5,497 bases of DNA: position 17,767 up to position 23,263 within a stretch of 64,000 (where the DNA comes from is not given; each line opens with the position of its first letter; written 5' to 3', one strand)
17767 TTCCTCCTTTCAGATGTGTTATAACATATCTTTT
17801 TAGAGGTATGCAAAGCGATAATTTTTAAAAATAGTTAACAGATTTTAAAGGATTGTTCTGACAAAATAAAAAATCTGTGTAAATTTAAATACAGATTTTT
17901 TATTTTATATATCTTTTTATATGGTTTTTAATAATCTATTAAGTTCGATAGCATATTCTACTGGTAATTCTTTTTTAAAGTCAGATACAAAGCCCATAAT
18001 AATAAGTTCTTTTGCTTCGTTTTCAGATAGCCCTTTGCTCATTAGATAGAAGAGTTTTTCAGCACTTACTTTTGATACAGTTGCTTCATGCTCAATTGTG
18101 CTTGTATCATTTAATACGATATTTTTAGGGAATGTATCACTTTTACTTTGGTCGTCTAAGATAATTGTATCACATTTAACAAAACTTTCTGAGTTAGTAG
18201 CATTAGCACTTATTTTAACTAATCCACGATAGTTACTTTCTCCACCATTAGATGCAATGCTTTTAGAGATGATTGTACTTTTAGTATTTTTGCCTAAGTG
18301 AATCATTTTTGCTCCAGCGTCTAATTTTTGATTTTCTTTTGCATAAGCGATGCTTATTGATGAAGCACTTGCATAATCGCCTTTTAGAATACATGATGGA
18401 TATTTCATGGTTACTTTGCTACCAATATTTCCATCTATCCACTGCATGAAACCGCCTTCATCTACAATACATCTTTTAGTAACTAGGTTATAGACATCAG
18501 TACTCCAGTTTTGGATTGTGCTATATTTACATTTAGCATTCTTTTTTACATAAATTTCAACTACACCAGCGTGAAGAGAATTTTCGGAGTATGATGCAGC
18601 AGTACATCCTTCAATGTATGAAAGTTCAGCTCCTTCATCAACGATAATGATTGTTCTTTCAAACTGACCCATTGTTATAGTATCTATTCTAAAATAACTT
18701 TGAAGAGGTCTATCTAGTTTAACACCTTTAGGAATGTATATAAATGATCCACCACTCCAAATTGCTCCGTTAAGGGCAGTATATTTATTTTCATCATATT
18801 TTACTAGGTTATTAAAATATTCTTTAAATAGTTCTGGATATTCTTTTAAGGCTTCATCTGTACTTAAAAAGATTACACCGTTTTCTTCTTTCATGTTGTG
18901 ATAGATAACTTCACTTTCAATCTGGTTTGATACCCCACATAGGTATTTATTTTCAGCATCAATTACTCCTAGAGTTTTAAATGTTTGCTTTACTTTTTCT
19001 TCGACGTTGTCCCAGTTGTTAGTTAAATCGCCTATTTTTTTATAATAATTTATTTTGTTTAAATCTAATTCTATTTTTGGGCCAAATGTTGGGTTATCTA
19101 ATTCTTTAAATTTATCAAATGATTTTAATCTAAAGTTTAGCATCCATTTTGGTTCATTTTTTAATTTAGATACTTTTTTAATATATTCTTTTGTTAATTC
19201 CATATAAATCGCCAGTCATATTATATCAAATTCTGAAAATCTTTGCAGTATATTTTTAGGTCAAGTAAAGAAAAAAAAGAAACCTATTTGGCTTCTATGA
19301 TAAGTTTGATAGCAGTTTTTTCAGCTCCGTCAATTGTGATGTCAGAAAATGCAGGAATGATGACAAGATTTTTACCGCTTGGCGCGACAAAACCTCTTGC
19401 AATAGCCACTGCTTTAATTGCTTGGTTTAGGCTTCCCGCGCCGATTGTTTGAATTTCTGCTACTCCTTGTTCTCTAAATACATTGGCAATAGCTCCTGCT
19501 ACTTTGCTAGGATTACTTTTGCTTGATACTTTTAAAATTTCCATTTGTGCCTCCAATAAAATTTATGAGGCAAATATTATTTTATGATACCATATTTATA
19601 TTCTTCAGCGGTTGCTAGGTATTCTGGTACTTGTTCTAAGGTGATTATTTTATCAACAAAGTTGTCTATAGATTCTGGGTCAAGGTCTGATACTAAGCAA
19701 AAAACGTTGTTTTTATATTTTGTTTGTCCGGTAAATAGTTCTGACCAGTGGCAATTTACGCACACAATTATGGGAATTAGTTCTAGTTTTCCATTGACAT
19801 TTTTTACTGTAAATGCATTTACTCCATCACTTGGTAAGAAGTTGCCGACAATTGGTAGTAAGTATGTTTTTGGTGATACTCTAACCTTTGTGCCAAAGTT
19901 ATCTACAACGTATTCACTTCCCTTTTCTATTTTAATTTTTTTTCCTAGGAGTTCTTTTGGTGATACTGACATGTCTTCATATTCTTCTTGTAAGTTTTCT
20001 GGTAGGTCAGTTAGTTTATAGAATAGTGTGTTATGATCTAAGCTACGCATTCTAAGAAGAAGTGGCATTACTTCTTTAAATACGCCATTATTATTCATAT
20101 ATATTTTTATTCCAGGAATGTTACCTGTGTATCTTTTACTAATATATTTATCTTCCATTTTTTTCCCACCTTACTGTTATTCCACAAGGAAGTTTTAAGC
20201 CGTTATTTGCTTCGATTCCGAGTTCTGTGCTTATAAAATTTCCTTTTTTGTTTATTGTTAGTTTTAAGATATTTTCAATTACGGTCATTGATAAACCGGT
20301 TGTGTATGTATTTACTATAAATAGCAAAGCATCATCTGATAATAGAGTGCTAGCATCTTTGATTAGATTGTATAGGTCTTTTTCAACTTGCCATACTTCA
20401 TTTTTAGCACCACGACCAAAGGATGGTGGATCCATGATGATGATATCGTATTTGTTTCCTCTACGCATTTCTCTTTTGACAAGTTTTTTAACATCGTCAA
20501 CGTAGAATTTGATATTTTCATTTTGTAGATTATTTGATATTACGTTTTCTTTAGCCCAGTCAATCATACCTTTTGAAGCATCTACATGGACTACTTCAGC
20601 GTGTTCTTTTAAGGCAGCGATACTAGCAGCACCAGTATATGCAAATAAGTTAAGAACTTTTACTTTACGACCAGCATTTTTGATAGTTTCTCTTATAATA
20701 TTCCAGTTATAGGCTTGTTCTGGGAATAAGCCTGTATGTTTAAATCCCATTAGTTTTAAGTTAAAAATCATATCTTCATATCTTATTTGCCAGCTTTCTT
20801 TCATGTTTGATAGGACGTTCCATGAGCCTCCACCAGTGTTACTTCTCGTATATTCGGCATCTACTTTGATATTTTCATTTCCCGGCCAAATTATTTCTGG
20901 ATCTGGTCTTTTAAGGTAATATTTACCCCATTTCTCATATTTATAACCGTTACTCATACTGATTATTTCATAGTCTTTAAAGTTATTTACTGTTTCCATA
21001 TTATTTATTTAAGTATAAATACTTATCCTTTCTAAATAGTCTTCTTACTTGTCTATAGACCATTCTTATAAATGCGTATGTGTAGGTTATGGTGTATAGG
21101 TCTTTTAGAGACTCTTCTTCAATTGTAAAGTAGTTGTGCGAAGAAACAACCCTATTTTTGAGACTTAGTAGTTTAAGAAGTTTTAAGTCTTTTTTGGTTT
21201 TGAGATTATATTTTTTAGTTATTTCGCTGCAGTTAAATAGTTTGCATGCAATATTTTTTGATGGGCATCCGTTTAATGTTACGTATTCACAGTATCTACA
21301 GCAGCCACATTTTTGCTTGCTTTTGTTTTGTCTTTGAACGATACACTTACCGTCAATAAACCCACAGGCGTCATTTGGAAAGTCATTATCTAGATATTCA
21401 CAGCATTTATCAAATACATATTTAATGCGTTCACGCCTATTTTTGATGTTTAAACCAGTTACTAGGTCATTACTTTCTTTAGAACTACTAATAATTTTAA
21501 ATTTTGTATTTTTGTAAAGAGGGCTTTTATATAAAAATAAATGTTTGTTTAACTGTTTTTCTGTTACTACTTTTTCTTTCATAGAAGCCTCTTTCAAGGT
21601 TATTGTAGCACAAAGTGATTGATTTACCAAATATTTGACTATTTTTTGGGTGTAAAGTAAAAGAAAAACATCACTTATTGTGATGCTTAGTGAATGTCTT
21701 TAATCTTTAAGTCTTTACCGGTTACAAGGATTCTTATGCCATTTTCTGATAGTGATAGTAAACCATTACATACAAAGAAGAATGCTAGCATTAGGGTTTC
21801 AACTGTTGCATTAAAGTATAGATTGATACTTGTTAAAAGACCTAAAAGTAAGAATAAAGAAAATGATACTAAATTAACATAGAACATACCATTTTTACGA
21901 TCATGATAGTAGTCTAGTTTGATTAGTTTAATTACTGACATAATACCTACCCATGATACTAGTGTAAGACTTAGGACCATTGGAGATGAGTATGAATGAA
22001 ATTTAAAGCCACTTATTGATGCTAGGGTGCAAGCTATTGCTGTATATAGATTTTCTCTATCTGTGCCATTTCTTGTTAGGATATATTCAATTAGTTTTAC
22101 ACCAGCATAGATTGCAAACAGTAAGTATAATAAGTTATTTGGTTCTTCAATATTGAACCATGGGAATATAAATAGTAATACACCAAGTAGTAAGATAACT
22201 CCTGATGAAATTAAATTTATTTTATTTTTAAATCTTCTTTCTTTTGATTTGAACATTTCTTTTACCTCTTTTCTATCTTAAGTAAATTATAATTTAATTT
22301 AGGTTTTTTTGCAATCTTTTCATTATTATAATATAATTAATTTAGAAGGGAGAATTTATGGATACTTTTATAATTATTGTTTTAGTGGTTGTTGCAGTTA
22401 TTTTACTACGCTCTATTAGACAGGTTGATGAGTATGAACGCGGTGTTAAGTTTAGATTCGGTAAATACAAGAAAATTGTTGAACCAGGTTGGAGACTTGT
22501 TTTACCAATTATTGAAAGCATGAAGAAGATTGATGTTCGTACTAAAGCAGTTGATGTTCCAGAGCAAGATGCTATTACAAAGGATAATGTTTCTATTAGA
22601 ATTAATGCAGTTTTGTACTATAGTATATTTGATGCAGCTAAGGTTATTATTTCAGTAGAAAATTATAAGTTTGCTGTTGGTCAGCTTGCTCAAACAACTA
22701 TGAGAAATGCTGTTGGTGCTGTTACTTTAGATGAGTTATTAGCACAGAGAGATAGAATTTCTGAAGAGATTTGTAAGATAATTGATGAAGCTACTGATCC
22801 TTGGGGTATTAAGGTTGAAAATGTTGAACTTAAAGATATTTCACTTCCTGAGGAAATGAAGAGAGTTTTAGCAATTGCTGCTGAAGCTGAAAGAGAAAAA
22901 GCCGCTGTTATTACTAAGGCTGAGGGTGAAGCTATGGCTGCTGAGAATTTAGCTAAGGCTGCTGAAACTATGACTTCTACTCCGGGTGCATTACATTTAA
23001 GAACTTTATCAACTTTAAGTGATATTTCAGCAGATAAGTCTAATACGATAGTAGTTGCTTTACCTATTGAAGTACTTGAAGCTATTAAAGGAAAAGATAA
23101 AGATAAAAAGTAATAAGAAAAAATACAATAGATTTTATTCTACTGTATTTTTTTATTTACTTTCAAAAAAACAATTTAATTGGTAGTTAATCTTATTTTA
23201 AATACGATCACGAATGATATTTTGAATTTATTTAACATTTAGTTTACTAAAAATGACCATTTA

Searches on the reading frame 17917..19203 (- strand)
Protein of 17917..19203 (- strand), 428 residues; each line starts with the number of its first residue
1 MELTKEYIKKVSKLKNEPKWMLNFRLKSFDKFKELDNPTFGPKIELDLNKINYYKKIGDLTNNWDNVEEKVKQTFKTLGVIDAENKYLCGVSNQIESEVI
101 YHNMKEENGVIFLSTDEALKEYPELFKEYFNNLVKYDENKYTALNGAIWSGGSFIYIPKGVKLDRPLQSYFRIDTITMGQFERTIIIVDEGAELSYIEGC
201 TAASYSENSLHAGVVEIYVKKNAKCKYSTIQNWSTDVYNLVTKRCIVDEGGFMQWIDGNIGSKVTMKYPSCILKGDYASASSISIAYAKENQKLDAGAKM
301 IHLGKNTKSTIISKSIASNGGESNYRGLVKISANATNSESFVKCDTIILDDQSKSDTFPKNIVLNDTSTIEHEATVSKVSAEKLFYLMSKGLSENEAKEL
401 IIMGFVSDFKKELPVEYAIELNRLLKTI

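Call 34: search_protein_families(library=pfam, proteins=[window:17917-19203:-], max_evalue=0.0001)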
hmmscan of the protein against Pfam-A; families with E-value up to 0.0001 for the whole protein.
window:17917-19203:- (428 aa): 2 families
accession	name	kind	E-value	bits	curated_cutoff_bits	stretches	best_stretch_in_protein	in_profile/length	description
PF01458.23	SUFBD_core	-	1.7e-79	267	27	1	172-405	2-232/232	SUF system FeS cluster assembly, SufBD core domain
PF19295.5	SufBD_N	-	5.3e-14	52.7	23.5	1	23-168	28-171/172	SufBD protein N-terminal region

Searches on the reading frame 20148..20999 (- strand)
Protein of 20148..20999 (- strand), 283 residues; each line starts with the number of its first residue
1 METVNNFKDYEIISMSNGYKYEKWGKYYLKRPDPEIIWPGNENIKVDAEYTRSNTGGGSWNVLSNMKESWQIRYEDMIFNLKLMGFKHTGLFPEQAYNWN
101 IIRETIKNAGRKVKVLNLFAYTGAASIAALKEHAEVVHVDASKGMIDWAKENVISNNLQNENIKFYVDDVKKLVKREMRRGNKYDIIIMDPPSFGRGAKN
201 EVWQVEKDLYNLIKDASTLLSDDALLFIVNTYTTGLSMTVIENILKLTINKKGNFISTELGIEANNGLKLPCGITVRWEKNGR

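Call 35: search_protein_families(library=pfam, proteins=[window:20148-20999:-], max_evalue=0.0001)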
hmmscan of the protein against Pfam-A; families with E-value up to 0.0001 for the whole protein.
window:20148-20999:- (283 aa): 6 families
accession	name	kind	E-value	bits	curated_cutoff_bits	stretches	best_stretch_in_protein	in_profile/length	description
PF10672.15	Methyltrans_SAM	-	1.3e-17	64.4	27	1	61-230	77-239/286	S-adenosylmethionine-dependent methyltransferase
PF03602.21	Cons_hypoth95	-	8.3e-10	39.1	24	1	104-199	34-128/182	Conserved hypothetical protein 95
PF05175.20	MTS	-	4.4e-08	33.4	23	1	104-239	25-149/170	Methyltransferase small domain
PF13847.12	Methyltransf_31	-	7.2e-07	29.4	27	1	112-201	4-82/145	Methyltransferase domain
PF13649.12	Methyltransf_25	-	1.2e-05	26.3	27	1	115-189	1-70/97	Methyltransferase domain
PF09445.16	Methyltransf_15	-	9.1e-05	22.5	22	0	114-212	3-101/165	RNA cap guanine-N2 methyltransferase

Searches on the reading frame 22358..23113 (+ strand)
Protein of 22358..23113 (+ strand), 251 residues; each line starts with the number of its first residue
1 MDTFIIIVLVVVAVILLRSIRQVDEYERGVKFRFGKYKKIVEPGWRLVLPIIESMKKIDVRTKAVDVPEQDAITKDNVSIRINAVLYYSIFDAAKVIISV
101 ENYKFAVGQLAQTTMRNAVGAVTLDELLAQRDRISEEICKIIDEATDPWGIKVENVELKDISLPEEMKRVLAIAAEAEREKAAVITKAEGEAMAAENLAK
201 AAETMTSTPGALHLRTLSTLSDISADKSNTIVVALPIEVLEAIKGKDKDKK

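Call 35: search_protein_families(library=pfam, proteins=[window:22358-23113:+], max_evalue=0.0001)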
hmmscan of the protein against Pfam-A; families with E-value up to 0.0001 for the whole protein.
window:22358-23113:+ (251 aa): 2 families
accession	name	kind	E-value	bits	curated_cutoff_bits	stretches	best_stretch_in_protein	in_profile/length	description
PF01145.31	Band_7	-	6.3e-41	140.8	23.6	1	22-192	2-176/176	SPFH domain / Band 7 family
PF13421.11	Band_7_1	-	4.4e-06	26.9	24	1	121-172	153-204/211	SPFH domain-Band 7 family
